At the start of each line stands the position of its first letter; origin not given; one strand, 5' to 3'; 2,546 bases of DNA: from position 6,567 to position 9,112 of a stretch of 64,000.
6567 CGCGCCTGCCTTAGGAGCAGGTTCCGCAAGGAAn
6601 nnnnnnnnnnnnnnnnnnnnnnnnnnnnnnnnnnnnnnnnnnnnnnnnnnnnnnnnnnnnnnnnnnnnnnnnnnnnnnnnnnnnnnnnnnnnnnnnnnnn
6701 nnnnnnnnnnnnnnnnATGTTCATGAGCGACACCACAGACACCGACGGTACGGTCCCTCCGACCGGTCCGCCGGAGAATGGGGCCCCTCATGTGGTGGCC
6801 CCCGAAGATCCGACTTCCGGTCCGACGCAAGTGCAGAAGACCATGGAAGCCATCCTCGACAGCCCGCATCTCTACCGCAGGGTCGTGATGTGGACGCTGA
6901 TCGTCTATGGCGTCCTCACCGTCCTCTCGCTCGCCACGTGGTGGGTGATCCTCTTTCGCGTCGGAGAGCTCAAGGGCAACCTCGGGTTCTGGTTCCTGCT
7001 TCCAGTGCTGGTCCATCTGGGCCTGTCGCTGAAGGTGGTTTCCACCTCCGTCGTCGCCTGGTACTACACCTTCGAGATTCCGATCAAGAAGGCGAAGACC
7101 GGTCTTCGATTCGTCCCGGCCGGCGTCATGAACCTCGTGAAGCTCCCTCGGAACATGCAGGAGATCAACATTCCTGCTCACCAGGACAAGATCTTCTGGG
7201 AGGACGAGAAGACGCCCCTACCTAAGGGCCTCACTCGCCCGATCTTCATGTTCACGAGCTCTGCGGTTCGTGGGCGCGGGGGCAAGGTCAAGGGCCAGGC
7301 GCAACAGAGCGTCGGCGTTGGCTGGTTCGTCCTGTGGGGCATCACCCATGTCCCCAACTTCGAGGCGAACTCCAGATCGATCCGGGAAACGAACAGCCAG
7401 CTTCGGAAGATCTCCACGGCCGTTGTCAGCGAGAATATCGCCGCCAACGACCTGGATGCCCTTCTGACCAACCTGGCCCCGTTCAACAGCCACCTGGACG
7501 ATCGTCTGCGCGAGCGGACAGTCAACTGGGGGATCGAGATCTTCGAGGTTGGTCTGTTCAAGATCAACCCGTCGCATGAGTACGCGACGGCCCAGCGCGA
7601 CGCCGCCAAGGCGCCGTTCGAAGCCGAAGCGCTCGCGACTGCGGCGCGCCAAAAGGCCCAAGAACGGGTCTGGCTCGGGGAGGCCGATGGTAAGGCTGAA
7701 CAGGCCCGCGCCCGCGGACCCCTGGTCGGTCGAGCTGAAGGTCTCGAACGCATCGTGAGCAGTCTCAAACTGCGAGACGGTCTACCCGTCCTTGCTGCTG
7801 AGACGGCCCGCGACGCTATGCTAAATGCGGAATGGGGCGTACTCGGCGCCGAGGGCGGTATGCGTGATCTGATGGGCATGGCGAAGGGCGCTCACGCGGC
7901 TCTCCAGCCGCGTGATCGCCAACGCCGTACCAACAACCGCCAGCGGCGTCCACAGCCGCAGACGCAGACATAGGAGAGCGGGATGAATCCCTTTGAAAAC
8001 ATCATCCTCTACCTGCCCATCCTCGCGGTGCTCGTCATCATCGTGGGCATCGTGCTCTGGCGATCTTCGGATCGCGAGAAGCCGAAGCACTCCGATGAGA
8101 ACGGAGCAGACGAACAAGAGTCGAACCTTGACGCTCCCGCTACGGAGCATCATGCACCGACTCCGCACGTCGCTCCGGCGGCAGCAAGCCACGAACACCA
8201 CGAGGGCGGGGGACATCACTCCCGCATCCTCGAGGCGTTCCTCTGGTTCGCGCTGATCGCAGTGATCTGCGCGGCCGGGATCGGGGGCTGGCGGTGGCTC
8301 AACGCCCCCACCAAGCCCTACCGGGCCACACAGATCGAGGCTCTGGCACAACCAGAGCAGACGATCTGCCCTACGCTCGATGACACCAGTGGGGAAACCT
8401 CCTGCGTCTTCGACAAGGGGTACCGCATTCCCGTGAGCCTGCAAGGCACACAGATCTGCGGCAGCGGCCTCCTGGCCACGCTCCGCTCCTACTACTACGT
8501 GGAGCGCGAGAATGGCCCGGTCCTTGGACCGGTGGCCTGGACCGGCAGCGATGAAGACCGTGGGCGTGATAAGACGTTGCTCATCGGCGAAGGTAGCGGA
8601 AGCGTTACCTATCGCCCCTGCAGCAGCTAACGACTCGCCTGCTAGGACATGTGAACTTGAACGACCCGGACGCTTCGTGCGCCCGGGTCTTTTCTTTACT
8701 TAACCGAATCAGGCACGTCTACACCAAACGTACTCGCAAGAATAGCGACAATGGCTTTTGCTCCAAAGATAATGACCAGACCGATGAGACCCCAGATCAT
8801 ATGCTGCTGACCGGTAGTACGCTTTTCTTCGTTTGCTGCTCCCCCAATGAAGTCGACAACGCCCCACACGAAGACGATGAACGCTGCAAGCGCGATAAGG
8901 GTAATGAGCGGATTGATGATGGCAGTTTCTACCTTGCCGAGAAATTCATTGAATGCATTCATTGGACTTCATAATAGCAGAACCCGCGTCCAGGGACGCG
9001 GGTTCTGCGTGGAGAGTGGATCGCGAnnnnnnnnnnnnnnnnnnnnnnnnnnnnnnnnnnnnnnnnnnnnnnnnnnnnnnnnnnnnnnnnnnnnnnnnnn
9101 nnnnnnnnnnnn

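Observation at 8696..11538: Tandem array of five divergent T4SS-pilin-like (VirB2/TrbC-like) genes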

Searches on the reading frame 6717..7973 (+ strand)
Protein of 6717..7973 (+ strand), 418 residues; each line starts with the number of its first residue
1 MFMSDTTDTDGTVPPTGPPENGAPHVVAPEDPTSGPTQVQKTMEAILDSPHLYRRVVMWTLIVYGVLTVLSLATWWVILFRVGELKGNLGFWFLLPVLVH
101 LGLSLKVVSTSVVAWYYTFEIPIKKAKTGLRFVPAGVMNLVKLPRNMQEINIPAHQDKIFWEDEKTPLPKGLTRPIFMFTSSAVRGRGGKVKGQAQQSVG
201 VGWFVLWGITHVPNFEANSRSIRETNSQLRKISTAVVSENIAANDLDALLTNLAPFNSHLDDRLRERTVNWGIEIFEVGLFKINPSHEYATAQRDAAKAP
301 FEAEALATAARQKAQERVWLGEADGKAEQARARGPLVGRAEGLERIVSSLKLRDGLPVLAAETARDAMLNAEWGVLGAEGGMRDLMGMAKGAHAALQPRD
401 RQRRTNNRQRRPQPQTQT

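Call 3: search_protein_families(library=pfam, proteins=[window:6717-7973:+], max_evalue=1)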
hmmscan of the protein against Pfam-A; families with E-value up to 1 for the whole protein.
window:6717-7973:+ (418 aa): 1 family
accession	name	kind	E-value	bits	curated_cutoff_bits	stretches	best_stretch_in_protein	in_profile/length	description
PF01145.31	Band_7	-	7.9e-12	46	23.6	1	127-314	22-176/176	SPFH domain / Band 7 family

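Call 4: search_protein_families(library=ncbifam, proteins=[window:6717-7973:+], max_evalue=1)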
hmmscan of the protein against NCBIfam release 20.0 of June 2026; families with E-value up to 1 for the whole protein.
window:6717-7973:+ (418 aa): 1 family
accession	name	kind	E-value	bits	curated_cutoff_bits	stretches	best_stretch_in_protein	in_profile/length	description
TIGR01933.1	hflK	equivalog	9.9e-05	21.9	159.4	1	199-330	61-190/261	FtsH protease activity modulator HflK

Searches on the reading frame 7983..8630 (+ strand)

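Call 3: search_protein_families(library=pfam, proteins=[window:7983-8630:+], max_evalue=1)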
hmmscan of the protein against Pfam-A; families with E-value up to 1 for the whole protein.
window:7983-8630:+ (215 aa): 5 families
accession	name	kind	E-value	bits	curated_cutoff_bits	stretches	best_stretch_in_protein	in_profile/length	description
PF14316.11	DUF4381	-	0.054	14.2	27.2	0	84-124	17-58/145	Domain of unknown function (DUF4381)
PF14055.11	NVEALA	-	0.084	13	27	0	118-136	38-49/62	NVEALA protein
PF13994.11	PgaD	-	0.21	12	27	0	71-109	59-98/148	PgaD-like protein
PF10717.14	ODV-E18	-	0.29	11.5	28.1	1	9-29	26-46/87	Occlusion-derived virus envelope protein ODV-E18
PF03918.19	CcmH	-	0.33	10.6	25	0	6-47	96-137/143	Cytochrome C biogenesis protein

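Call 4: search_protein_families(library=ncbifam, proteins=[window:7983-8630:+], max_evalue=1)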
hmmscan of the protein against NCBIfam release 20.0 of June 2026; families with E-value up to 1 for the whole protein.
window:7983-8630:+ (215 aa): 7 families
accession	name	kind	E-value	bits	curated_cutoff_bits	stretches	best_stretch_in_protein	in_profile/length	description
NF005411.0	PRK06975.1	equivalog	0.00015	20.2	414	1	32-107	278-348/660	fused uroporphyrinogen-III synthase HemD/membrane protein HemX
NF002334.0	PRK01294.1-2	equivalog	0.0014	17.8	285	1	91-161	6-72/336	lipase secretion chaperone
NF052375.1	antisigma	equivalog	0.0027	17.7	100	1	63-137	68-137/217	anti-sigma factor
TIGR03931.1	T7SS_Rv3446c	hypoth_equivalog_domain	0.077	13.3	47.6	0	9-66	2-59/194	type VII secretion-associated protein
TIGR04409.1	LptC_YrbK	equivalog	0.099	12.1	38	0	13-46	4-34/180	LPS export ABC transporter periplasmic protein LptC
NF041023.1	PP0621_fam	subfamily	0.16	12.3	45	0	14-43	5-34/71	PP0621 family protein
NF052435.1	BamI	equivalog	0.19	11.6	180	1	9-69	7-65/226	biofilm-associated metzincin protease inhibitor BamI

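Call 71: search_protein_families(library=phrogs, proteins=[window:7983-8630:+], max_evalue=0.01)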
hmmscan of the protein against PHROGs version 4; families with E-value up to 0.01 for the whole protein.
window:7983-8630:+ (215 aa): 0 families

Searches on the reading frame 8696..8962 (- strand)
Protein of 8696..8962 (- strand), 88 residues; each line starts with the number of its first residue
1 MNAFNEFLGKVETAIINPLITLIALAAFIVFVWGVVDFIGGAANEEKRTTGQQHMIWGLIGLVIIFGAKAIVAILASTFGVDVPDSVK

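Call 3: search_protein_families(library=pfam, proteins=[window:8696-8962:-], max_evalue=1)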
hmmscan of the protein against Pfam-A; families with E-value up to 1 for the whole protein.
window:8696-8962:- (88 aa): 7 families
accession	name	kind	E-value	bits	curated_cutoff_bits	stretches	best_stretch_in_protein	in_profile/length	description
PF18895.5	T4SS_pilin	-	9.8e-08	32.4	26.6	1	15-74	12-70/71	Type IV secretion system pilin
PF04956.18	TrbC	-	0.0041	17.7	27.9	1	4-74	37-97/98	TrbC/VIRB2 pilin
PF03729.18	DUF308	-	0.017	15.8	25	1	14-64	13-67/73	Short repeat of unknown function (DUF308)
PF20556.3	DUF6768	-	0.11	12.7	27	1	4-69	33-89/123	Family of unknown function (DUF6768)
PF22503.1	DUF6992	-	0.12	13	27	1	31-66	3-43/122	Family of unknown function (DUF6992)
PF11239.13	DUF3040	-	0.32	11.7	24.7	1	24-68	45-81/84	Protein of unknown function (DUF3040)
PF00335.26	Tetraspanin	-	0.58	10.2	32.1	1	14-78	6-62/225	Tetraspanin family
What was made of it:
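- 8696..8962 (-): Pilin 5 (88 aa). Hairpin only, with no signal peptide. PF18895 scores 32.4 bits, E 9.8e-8, and TrbC has E 0.0041 (call 3).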

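Call 4: search_protein_families(library=ncbifam, proteins=[window:8696-8962:-], max_evalue=1)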
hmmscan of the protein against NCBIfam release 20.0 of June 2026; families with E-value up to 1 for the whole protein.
window:8696-8962:- (88 aa): 7 families
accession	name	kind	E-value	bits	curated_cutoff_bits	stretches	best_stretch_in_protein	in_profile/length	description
NF045849.1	ICE_MMCAP2_0565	equivalog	1.2e-06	28.1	40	1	7-78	8-79/80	Mbov_0395 family pilin-like conjugal transfer protein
NF037996.1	B-4DMT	subfamily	0.00023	21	100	1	20-79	38-98/139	B-4DMT family transporter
TIGR00881.1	2A0104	subfamily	0.0038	16.3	407.75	1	13-81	305-375/379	phosphoglycerate transporter protein PgtP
TIGR03943.1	TIGR03943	equivalog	0.039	13.3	88.8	1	17-76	11-78/221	TIGR03943 family putative permease subunit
NF010445.0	PRK13871.1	equivalog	0.098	12.8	211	1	8-78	41-104/135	conjugal transfer pilin TrbC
NF033218.1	anchor_AmaP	equivalog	0.098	12.4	55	1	19-79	8-70/166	alkaline shock response membrane anchor protein AmaP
NF058603.1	SCO2097_fam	equivalog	0.17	12.2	110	1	24-73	42-83/129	SCO2097 family morphological protein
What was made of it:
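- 8696..8962 (-): NF045849 (mycoplasma ICE pilin-like) has E 1.2e-6, below its cut-off (call 4).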

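Call 71: search_protein_families(library=phrogs, proteins=[window:8696-8962:-], max_evalue=0.01)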
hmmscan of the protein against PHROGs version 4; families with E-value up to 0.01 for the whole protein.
window:8696-8962:- (88 aa): 0 families

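Call 78: search_protein_representatives(alignment_id=A1)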
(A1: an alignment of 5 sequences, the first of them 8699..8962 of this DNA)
Query: 5 sequences, 239 profile positions. Proteins with E-value up to 0.001 (for the whole library): 14793; up to 1e-10: 3474; up to 1e-30: 35. The best 150 are listed.
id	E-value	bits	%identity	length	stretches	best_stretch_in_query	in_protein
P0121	3.3e-114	396.9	-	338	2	1-148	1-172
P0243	1.6e-46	175.4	-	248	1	1-231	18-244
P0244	1.7e-45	172.0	-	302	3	152-233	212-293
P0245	3.2e-42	161.2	-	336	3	164-233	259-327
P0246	7.9e-41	156.7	-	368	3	152-234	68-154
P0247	1.5e-39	152.6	-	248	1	4-231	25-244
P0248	1.0e-37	146.5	-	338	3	129-234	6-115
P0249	1.1e-36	143.2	-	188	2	161-230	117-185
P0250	8.4e-36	140.3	-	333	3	168-233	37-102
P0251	1.1e-34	136.6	-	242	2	132-230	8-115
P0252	1.1e-34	136.6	-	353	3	171-234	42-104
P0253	1.3e-34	136.4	-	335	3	138-233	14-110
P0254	3.9e-34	134.8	-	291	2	149-233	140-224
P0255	4.4e-34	134.6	-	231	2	159-236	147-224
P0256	3.1e-33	131.9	-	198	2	158-226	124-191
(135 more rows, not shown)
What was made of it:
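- The profile of the five window proteins matches 14,793 cluster representatives at E <= 0.001 (call 78).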
